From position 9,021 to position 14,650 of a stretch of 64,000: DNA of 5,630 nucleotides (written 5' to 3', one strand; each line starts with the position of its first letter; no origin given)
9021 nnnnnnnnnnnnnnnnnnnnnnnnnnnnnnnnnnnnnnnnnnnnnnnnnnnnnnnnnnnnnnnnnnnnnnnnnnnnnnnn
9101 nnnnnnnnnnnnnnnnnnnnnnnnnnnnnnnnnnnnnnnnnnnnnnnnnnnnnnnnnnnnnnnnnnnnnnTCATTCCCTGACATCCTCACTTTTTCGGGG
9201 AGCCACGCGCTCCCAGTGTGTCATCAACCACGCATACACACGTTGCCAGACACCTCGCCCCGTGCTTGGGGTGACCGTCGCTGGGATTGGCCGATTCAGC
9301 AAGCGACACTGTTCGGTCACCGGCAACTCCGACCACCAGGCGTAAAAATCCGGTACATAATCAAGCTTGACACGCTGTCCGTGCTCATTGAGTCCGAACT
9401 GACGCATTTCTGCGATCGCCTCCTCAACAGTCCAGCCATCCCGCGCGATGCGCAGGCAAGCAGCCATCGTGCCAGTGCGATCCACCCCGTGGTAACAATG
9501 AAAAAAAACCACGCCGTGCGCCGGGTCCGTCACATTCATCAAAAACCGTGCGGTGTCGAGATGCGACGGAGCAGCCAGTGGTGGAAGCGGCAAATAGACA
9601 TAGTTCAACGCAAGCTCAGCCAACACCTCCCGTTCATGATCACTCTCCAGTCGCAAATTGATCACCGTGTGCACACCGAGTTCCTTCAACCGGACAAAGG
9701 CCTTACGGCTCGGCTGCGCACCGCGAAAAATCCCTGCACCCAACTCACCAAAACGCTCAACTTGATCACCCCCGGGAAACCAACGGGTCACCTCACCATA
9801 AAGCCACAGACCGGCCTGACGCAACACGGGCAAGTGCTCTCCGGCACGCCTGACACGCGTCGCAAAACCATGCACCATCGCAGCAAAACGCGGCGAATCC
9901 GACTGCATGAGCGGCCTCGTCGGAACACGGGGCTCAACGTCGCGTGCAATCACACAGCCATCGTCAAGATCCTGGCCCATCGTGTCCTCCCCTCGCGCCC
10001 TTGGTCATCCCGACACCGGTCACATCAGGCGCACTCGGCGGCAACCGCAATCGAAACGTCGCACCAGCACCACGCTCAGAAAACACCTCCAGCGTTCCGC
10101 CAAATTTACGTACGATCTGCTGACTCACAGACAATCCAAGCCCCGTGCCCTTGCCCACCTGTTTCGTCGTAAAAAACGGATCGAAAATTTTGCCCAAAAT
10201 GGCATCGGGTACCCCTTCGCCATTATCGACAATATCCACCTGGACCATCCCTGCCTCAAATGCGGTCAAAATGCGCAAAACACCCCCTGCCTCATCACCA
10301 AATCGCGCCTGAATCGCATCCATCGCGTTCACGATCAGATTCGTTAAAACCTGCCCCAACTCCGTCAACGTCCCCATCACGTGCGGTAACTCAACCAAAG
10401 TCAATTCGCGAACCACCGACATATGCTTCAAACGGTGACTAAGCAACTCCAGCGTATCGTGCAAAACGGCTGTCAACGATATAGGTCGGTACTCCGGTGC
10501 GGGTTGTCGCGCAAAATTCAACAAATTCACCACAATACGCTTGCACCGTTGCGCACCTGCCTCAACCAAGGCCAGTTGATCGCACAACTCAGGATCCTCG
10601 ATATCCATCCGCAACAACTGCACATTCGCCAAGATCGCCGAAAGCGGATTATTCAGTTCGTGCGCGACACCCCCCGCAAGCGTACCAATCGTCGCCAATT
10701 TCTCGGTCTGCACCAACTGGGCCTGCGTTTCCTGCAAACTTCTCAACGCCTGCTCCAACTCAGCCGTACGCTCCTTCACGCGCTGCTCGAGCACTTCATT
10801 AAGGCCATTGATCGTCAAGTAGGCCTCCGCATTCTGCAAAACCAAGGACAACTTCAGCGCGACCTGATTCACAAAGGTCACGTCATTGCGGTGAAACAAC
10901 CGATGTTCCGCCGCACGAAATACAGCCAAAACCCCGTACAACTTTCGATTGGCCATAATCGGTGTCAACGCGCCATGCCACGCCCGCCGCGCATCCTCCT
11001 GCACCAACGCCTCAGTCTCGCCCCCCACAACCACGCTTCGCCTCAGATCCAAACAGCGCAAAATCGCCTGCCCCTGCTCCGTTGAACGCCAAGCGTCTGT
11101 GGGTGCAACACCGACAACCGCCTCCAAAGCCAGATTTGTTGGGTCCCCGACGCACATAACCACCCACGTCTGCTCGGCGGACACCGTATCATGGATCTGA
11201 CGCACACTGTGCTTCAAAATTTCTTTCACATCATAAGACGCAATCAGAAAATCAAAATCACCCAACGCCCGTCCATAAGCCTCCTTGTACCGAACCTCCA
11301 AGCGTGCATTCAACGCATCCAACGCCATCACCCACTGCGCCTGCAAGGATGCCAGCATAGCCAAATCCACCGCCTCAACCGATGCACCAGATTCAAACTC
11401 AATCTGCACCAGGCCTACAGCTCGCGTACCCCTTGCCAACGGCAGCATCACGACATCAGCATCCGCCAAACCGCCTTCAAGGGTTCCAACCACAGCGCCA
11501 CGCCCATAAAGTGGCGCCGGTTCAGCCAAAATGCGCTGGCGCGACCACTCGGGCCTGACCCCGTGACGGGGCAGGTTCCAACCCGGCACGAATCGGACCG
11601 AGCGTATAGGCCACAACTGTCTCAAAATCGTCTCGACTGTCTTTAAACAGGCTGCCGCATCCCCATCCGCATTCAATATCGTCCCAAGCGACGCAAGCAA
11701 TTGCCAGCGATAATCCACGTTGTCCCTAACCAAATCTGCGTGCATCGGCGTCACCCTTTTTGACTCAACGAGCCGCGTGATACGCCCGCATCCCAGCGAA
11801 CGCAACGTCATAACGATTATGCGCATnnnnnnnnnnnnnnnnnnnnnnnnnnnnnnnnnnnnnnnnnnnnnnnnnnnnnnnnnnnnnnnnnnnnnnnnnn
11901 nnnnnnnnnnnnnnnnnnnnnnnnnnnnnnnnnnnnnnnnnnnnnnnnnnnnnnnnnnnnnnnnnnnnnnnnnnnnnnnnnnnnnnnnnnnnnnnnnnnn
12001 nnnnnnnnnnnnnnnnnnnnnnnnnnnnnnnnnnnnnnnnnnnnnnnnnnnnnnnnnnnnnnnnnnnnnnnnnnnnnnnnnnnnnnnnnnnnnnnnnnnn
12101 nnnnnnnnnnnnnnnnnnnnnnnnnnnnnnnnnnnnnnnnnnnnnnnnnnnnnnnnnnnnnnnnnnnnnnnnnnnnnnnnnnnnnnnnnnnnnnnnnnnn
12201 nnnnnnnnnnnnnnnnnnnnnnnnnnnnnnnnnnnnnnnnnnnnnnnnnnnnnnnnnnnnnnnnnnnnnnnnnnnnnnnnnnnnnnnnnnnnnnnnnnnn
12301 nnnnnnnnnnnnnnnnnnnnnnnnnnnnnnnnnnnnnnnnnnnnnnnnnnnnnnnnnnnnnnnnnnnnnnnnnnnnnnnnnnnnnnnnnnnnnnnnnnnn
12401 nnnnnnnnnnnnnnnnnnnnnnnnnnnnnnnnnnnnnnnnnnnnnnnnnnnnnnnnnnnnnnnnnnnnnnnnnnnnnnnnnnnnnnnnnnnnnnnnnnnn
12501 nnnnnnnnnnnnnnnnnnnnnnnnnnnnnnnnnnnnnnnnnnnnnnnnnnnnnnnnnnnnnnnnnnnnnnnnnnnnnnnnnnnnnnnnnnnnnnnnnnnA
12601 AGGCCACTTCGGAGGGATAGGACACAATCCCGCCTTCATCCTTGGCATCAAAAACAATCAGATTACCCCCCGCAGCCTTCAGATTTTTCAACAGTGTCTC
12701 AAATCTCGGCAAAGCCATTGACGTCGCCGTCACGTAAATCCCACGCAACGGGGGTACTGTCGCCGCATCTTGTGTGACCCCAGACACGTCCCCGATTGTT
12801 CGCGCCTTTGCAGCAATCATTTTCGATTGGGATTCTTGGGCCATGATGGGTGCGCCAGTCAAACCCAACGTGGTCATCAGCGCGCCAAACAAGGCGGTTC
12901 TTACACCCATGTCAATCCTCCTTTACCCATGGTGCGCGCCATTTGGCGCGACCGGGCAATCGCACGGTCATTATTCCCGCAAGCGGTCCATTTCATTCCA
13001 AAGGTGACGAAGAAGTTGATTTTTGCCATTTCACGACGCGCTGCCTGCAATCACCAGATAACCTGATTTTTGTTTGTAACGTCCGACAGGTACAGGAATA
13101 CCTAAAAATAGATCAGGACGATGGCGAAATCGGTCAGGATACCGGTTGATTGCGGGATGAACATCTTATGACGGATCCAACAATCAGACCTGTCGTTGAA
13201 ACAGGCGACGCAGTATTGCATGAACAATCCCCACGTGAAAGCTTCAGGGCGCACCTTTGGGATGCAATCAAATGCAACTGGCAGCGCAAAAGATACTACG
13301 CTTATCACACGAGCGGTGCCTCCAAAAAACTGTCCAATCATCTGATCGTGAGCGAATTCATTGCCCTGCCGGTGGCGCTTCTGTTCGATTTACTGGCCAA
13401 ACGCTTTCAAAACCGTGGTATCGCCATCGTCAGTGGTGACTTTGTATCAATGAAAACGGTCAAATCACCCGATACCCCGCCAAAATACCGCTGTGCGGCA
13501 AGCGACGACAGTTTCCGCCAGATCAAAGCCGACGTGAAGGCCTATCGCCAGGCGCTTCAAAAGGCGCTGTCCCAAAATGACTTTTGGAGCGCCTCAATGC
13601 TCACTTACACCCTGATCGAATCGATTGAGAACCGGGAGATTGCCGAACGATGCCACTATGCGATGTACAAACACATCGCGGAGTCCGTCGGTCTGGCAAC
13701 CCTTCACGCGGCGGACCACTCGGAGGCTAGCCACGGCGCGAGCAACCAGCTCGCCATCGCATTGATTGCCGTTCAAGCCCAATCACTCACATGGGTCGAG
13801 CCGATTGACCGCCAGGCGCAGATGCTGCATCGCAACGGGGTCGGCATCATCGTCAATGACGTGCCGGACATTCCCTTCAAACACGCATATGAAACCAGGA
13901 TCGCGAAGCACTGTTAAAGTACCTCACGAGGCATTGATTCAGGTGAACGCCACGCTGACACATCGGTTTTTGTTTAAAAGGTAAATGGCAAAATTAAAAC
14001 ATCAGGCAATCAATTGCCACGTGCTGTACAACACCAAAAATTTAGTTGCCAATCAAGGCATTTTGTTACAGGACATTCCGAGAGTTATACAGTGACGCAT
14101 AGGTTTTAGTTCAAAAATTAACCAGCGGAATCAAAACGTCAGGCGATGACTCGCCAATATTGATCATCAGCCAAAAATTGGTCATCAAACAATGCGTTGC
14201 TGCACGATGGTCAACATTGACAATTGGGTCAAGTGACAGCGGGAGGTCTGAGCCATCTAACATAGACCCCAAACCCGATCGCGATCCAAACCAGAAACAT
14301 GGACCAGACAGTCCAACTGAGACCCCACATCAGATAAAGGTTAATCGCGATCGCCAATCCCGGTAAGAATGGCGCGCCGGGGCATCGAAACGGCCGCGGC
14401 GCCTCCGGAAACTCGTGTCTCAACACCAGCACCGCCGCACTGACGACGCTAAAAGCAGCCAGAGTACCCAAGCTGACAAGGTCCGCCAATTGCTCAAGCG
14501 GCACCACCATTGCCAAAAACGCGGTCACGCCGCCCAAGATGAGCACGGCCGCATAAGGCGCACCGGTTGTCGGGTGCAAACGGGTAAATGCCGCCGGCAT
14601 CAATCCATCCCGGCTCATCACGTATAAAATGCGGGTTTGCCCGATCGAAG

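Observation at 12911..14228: Low-GC islet: orphan 255-aa ORF flanked by AT-rich DNA with imperfect direct repeats and palindromes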

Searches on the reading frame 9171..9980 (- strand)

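Call 72: search_protein_families(library=pfam, proteins=[window:9171-9980:-], max_evalue=0.001)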
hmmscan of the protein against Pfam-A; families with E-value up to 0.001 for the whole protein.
window:9171-9980:- (269 aa): 7 families
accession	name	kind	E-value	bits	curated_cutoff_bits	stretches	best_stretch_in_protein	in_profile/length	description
PF22741.1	PTP-NADK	-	1.3e-14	54.3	27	1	83-192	29-145/163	DSP-PTPase phosphatase fused to NAD+ Kinase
PF22785.1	Tc-R-P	-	2.3e-10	41.4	27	1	81-178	2-102/106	Polymorphic toxin system, DSP-PTPase phosphatase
PF22784.1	PTP-SAK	-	2e-09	38.1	27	1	92-177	21-109/153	Swiss Army Knife protein, DSP-PTPase phosphatase domain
PF03162.18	Y_phosphatase2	-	1.8e-08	34.6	27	1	75-204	5-138/165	Tyrosine phosphatase family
PF13350.11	Y_phosphatase3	-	1.5e-06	28.9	22.2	0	144-176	119-149/240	Tyrosine phosphatase family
PF00782.25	DSPc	-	3.8e-05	23.9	33.5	1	138-194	56-112/133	Dual specificity phosphatase, catalytic domain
PF14566.11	PTPlike_phytase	-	0.00067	20.2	27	1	113-178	90-156/158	Inositol hexakisphosphate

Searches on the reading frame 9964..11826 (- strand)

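Call 5: search_protein_families(library=pfam, proteins=[window:9964-11826:-], max_evalue=0.1)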
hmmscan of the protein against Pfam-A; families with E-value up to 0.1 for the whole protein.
window:9964-11826:- (620 aa): 7 families
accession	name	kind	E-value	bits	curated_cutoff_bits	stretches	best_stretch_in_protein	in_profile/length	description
PF02518.31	HATPase_c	-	7e-23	81.6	26.4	1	488-597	4-109/111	Histidine kinase-, DNA gyrase B-, and HSP90-like ATPase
PF00512.31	HisKA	-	2.3e-13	50.4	26.9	1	382-441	4-63/66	His Kinase A (phospho-acceptor) domain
PF01590.32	GAF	-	5.9e-07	30.5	22.4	1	199-328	1-131/133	GAF domain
PF13492.12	GAF_3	-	6.6e-05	23.8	27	1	200-332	2-129/129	GAF domain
PF13185.12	GAF_2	-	0.0002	22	28.6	1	199-330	3-135/136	GAF domain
PF14501.12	HATPase_c_5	-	0.016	15.5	22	1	490-582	6-89/102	GHKL domain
PF02006.22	PPS_PS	-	0.056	13.5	26.4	0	117-159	82-120/176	Phosphopantothenate/pantothenate synthetase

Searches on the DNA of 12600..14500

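Call 6: search_rna_families(source=window, start=12600, end=14500, threshold=evalue, max_evalue=1, show_alignments=3)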
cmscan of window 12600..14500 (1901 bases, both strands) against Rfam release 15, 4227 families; matches with E-value up to 1: 1.
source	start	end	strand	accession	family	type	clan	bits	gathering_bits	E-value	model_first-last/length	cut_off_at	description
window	14239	14376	-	RF02346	ar35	Gene; sRNA;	-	21.1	45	0.28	1-144/144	no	Alphaproteobacterial sRNA ar35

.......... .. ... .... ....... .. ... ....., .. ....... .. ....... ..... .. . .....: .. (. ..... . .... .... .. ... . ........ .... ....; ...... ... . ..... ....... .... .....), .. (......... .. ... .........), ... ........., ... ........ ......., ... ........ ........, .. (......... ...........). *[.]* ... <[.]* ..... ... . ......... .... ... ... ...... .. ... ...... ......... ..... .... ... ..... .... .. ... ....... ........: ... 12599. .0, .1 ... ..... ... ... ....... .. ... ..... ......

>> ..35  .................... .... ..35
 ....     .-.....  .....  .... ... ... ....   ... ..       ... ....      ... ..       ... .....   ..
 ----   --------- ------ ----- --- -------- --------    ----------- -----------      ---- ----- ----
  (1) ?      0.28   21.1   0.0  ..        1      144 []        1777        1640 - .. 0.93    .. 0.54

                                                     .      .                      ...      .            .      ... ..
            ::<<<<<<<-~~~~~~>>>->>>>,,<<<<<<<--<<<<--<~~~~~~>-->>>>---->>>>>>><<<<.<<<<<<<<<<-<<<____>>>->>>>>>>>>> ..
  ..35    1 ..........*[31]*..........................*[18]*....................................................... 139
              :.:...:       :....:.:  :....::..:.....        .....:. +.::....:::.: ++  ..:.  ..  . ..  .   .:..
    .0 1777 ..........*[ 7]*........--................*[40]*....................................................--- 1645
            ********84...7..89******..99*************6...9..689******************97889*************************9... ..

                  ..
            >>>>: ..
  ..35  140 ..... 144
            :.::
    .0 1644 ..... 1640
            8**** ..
